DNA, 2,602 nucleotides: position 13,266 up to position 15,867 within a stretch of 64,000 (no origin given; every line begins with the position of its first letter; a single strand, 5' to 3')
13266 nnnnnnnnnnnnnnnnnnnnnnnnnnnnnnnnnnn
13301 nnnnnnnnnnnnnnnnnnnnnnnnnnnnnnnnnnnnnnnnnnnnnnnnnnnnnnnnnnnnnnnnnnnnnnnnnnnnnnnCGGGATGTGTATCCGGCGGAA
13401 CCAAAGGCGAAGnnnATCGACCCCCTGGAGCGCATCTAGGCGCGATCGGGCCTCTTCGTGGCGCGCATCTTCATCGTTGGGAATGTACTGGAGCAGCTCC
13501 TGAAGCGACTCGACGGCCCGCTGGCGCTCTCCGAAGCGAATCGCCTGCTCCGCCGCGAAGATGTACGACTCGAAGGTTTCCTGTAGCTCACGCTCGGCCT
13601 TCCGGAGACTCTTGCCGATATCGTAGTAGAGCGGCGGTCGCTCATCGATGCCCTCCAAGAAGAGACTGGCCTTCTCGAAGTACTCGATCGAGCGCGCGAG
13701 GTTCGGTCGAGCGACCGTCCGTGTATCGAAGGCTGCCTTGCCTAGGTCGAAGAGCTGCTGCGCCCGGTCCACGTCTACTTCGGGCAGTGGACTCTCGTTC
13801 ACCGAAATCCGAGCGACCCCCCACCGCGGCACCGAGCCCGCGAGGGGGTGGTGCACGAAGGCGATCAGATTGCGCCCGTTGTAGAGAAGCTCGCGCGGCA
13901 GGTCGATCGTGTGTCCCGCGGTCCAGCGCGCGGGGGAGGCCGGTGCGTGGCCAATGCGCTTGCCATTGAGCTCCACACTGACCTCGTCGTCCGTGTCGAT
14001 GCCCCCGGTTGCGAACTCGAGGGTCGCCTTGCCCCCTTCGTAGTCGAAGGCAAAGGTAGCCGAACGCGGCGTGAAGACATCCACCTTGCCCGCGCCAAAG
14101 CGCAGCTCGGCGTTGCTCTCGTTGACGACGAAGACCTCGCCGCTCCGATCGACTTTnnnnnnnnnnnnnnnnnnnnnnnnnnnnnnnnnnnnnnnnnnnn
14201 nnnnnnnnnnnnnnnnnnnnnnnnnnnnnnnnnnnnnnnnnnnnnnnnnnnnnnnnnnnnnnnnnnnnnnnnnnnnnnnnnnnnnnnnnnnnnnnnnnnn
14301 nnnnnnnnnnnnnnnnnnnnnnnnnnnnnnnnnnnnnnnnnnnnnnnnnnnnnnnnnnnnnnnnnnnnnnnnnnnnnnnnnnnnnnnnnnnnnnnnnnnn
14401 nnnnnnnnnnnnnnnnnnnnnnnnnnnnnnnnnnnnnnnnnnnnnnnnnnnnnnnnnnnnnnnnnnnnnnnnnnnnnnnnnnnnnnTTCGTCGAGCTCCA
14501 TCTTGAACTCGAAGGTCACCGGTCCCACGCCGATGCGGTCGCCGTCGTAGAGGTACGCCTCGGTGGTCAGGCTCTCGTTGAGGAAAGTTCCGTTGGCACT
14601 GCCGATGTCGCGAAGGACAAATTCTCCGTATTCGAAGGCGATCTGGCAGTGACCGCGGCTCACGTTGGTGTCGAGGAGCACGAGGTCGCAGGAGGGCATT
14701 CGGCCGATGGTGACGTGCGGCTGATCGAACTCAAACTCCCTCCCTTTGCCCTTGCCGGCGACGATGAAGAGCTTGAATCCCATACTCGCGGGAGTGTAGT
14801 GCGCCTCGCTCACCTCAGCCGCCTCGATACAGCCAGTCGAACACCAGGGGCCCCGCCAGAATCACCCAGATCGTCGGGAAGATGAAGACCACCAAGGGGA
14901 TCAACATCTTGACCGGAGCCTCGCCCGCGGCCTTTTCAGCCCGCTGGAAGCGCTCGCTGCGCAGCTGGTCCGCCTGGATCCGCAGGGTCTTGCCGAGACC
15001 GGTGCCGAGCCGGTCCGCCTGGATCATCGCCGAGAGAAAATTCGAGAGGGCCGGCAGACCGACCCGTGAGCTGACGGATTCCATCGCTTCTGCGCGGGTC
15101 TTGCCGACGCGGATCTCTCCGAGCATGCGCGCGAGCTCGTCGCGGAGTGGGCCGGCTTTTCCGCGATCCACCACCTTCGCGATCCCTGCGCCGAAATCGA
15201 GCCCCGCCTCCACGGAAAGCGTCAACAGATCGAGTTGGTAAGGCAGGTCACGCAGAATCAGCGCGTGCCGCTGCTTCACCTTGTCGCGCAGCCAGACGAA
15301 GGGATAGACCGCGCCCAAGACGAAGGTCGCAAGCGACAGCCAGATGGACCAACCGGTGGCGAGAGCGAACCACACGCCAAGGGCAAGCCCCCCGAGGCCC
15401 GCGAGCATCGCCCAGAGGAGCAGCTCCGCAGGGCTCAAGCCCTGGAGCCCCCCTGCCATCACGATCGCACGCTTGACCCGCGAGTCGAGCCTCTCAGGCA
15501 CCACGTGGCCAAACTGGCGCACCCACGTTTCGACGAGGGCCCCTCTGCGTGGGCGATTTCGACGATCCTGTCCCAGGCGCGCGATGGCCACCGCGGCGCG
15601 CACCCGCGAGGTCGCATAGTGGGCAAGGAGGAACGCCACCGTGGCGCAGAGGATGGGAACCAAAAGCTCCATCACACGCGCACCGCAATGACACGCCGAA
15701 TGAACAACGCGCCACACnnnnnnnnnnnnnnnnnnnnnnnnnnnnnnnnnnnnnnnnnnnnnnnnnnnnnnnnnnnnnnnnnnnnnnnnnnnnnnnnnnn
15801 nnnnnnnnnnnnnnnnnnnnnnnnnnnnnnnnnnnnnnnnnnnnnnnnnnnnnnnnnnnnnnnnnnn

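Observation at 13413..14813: FHA-TM-periplasmic protein with YscD/EscD-like topology as an integral Tad operon member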

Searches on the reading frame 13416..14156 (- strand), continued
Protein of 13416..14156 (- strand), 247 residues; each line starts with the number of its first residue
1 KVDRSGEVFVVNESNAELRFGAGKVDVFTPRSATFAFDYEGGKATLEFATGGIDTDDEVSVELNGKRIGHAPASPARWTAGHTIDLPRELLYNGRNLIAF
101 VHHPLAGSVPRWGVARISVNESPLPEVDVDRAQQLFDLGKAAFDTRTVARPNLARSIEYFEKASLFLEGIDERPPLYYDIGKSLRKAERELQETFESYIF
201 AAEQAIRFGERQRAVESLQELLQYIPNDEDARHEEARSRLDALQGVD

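Call 58: fold_search(model_id=the predicted structure, library=pdb)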
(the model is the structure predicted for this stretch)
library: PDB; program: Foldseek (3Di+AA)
matches with E <= 10: 1194; with E <= 0.001: 16
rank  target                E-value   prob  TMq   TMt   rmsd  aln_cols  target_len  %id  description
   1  6qfk_A                2.1e-05  1.00  0.28  0.08  10.7       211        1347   12  EngBF DARPin Fusion 4b G10 (released 2019-11-06)
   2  1qz2_A                1.1e-04  0.85  0.18  0.16  18.0       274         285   11  Crystal Structure of FKBP52 C-terminal Domain complex with the C-terminal peptide MEEVD of Hsp90 (released 2004-06-22)
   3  3wno_A                1.2e-04  1.00  0.25  0.10   8.4       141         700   16  D308A mutant of Bacillus circulans T-3040 cycloisomaltooligosaccharide glucanotransferase complexed with cycloisomalto (released 2014-02-05)
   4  6qfo                  1.7e-04  1.00  0.27  0.08  11.5       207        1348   10  EngBF DARPin Fusion 9b 3G124 (released 2019-11-06)
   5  3wnk                  2.0e-04  1.00  0.28  0.11   8.0       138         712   17  Crystal Structure of Bacillus circulans T-3040 cycloisomaltooligosaccharide glucanotransferase (released 2014-02-05)
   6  8w7n                  2.1e-04  0.99  0.24  0.09  10.3       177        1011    9  Crystal structure of the in-cell Cry1Aa purified from Bacillus thuringiensis (released 2024-03-06)
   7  3wnn_B                3.1e-04  0.98  0.25  0.11  11.8       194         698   14  D308A mutant of Bacillus circulans T-3040 cycloisomaltooligosaccharide glucanotransferase complexed with isomaltooctao (released 2014-02-05)
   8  5eiy_B                3.5e-04  0.99  0.29  0.12  19.4       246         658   15  Bacterial cellulose synthase bound to a substrate analogue (released 2016-03-09)
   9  2w3j                  3.7e-04  1.00  0.27  0.44   8.3       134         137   16  Structure of a family 35 carbohydrate binding module from an environmental isolate (released 2009-01-20)
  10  5x7g                  4.2e-04  0.97  0.22  0.10  10.9       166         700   16  Crystal Structure of Paenibacillus sp. 598K cycloisomaltooligosaccharide glucanotransferase (released 2017-04-26)
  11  1kt0                  4.2e-04  0.75  0.17  0.12  17.4       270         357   11  Structure of the Large FKBP-like Protein, FKBP51, Involved in Steroid Receptor Complexes (released 2003-02-04)
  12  3wnl_A                4.5e-04  0.99  0.27  0.11  11.4       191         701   17  D308A mutant of Bacillus circulans T-3040 cycloisomaltooligosaccharide glucanotransferase complexed with isomaltohexao (released 2014-02-05)
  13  5omp                  5.0e-04  0.77  0.18  0.12  17.4       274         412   11  Human FKBP5 protein (released 2017-11-08)
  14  9fmt_B                5.7e-04  1.00  0.29  0.12   9.3       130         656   15  Cryo-EM structure of the BcsB hexameric crown from the E. coli cellulose secretion macrocomplex (released 2024-10-16)
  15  3zm8_A                6.4e-04  1.00  0.24  0.15  10.4       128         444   18  Crystal structure of Podospora anserina GH26-CBM35 beta-(1,4)- mannanase (released 2013-04-17)
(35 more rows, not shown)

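Call 66: find_encoding_contigs(protein=P0185, flank=10000, max_places=1)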
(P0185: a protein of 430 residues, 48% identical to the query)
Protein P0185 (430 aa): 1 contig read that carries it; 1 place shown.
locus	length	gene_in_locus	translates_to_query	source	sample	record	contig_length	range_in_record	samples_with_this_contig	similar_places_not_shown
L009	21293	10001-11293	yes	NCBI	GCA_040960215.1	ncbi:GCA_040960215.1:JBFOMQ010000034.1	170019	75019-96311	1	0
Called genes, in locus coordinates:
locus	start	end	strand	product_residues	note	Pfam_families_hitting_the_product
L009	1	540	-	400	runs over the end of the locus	PF22073:Cep192_D4 (weak), PF22544:HYDIN_VesB_CFA65-like_Ig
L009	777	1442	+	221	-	PF03006:HlyIII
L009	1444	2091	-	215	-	PF08843:AbiEii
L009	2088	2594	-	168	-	-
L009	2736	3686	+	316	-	PF07811:TadE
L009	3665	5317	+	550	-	-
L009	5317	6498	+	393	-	-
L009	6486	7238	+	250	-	-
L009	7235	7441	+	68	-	-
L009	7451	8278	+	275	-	PF16976:RcpC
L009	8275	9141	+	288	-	PF00482:T2SSF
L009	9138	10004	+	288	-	PF00482:T2SSF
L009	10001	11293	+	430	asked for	PF16697:Yop-YscD_cpl, PF00498:FHA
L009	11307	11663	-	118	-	PF07238:PilZ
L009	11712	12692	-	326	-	PF01380:SIS, PF00571:CBS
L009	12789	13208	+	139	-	PF13560:HTH_31 (weak), PF01381:HTH_3, PF12844:HTH_19 (weak)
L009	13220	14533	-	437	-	PF16697:Yop-YscD_cpl, PF00498:FHA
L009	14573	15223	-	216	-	PF00889:EF_TS, PF25025:EF-Ts_N (weak)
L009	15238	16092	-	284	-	PF00318:Ribosomal_S2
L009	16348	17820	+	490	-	-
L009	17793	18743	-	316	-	PF00005:ABC_tran, PF13304:AAA_21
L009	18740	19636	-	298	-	PF12679:ABC2_membrane_2 (weak)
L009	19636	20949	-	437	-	PF00291:PALP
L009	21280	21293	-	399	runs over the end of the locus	PF13365:Trypsin_2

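Call 73: search_protein_families(library=pfam, alignment_id=A2, max_evalue=1)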
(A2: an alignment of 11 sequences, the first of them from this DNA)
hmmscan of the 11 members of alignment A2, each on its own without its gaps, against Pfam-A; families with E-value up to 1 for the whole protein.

A. member 1, seq(247 aa): 2 families
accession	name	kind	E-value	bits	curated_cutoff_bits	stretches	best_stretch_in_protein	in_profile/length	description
PF14683.12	CBM-like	-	0.0028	18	27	1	8-95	34-118/160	Polysaccharide lyase family 4, domain III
PF07719.23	TPR_2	-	0.044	14.4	27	0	198-228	4-34/34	Tetratricopeptide repeat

B. families by the number of members that match (of 11 scanned): 15 families
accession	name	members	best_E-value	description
PF13174.12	TPR_6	4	0.022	Tetratricopeptide repeat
PF14683.12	CBM-like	3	0.0028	Polysaccharide lyase family 4, domain III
PF13428.12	TPR_14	3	0.034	Tetratricopeptide repeat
PF14559.12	TPR_19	2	0.0072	Tetratricopeptide repeat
PF13429.12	TPR_15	2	0.0097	Tetratricopeptide repeat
PF07719.23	TPR_2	2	0.044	Tetratricopeptide repeat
PF20013.4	GAP1-N2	1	0.042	GTPase-associated protein 1, N-terminal domain type 2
PF12083.13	DUF3560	1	0.055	Domain of unknown function (DUF3560)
PF13432.12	TPR_16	1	0.056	Tetratricopeptide repeat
PF03170.19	BcsB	1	0.066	Bacterial cellulose synthase subunit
PF21020.4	Spectrin_4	1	0.091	Spectrin-like repeat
PF05957.18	DUF883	1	0.095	DUF883 N-terminal domain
PF20225.4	DUF6584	1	0.16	Family of unknown function (DUF6584)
PF21229.3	TdIF1_2nd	1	0.16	TdIF1, C-terminal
PF17152.10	CHASE8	1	0.83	Periplasmic sensor domain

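Call 74: search_protein_families(library=ncbifam, alignment_id=A2, max_evalue=1)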
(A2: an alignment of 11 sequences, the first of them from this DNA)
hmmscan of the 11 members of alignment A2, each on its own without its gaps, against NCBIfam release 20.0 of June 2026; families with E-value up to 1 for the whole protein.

A. member 1, seq(247 aa): 0 families

B. families by the number of members that match (of 11 scanned): 5 families
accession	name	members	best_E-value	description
TIGR02795.1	tol_pal_ybgF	1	0.0045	tol-pal system protein YbgF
NF047371.1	FlcA_CTERM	1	0.076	periplasmic flagellar collar protein FlcA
NF033758.1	gliding_GltE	1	0.084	adventurous gliding motility TPR repeat lipoprotein GltE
NF042912.1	Amuc_1098_fam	1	0.16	Amuc_1098 family type IV pilus outer membrane protein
NF007709.0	PRK10404.1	1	0.17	stress response protein ElaB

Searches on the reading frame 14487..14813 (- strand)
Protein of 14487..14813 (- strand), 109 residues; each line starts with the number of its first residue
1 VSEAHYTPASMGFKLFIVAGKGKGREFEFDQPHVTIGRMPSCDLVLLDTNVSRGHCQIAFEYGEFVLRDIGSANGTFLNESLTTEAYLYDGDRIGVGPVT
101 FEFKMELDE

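Call 72: search_solved_structures(query=window:14487-14813:-, max_evalue=0.001, show_alignments=2)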
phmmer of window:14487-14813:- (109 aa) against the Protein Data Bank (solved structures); distinct sequences matched with E-value up to 0.001: 27.
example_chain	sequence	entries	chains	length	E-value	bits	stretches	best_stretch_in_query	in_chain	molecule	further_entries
6i2q_B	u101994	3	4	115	1.4e-15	60.7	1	15-101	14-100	Glycogen accumulation regulator GarA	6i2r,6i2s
8p5r_G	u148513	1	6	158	3e-15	59.6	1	15-101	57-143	Glycogen accumulation regulator GarA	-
2kb3_A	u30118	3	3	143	2.1e-14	56.9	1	14-101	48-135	Oxoglutarate dehydrogenase inhibitor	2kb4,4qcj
8p5x_G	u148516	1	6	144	2.1e-14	56.9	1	14-101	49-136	Oxoglutarate dehydrogenase inhibitor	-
2kkl_A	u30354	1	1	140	2.7e-13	53.3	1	13-101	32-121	Uncharacterized protein Mb1858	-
2kfu_A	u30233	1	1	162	5.3e-13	52.4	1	15-101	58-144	Rv1827 pThr 22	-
6i2p_D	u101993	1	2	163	5.4e-13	52.4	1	15-101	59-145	Glycogen accumulation regulator GarA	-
7rj3_A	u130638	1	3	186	7e-13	52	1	15-101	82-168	Glycogen accumulation regulator GarA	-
2lc1_A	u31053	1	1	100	1.4e-08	38.2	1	11-98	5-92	Putative uncharacterized protein TB39.8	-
3po8_A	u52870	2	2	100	2e-08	37.7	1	14-98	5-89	Putative uncharacterized protein TB39.8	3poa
3oun_A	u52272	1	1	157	4.7e-08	36.5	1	10-97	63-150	Putative uncharacterized protein TB39.8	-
1uht_A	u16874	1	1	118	7.1e-08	35.9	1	13-100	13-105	expressed protein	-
6cah_A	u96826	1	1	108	7.7e-07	32.6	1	31-103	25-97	ABC transporter ATP-binding/permease protein Rv1747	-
6ccd_A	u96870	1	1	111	9.3e-07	32.3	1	23-98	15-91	ABC transporter ATP-binding/permease protein Rv1747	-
2fez_A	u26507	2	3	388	5.1e-06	29.9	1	23-105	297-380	Probable regulatory protein embR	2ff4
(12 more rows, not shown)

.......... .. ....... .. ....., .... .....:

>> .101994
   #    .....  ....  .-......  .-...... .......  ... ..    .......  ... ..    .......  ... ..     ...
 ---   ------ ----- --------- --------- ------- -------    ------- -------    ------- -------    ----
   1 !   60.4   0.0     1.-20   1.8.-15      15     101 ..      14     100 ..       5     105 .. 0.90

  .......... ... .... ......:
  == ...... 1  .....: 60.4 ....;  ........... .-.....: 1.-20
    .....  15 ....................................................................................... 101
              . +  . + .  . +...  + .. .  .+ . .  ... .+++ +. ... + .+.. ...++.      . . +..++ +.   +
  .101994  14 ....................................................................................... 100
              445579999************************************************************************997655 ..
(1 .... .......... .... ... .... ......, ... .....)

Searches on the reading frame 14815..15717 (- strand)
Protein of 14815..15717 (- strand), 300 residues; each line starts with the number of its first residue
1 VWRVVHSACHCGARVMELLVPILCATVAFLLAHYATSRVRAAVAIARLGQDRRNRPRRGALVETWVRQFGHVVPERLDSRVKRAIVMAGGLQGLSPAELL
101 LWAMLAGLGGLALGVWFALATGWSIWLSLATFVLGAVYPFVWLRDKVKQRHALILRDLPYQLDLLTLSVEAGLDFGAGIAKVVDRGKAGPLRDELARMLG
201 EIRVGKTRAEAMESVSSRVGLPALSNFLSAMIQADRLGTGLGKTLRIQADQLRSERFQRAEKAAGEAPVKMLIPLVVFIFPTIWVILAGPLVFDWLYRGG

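Call 6: search_protein_families(library=pfam, proteins=[window:14815-15717:-], max_evalue=0.01)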
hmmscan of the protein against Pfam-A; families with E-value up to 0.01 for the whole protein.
window:14815-15717:- (300 aa): 1 family
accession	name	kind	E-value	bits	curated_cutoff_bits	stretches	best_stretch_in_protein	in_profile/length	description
PF00482.28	T2SSF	-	7.7e-18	65.1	25.2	1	162-287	2-123/125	Type II secretion system (T2SS), protein F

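Call 10: search_protein_families(library=ncbifam, proteins=[window:14815-15717:-], max_evalue=0.01)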
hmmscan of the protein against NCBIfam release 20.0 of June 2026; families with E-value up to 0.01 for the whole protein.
window:14815-15717:- (300 aa): 0 families
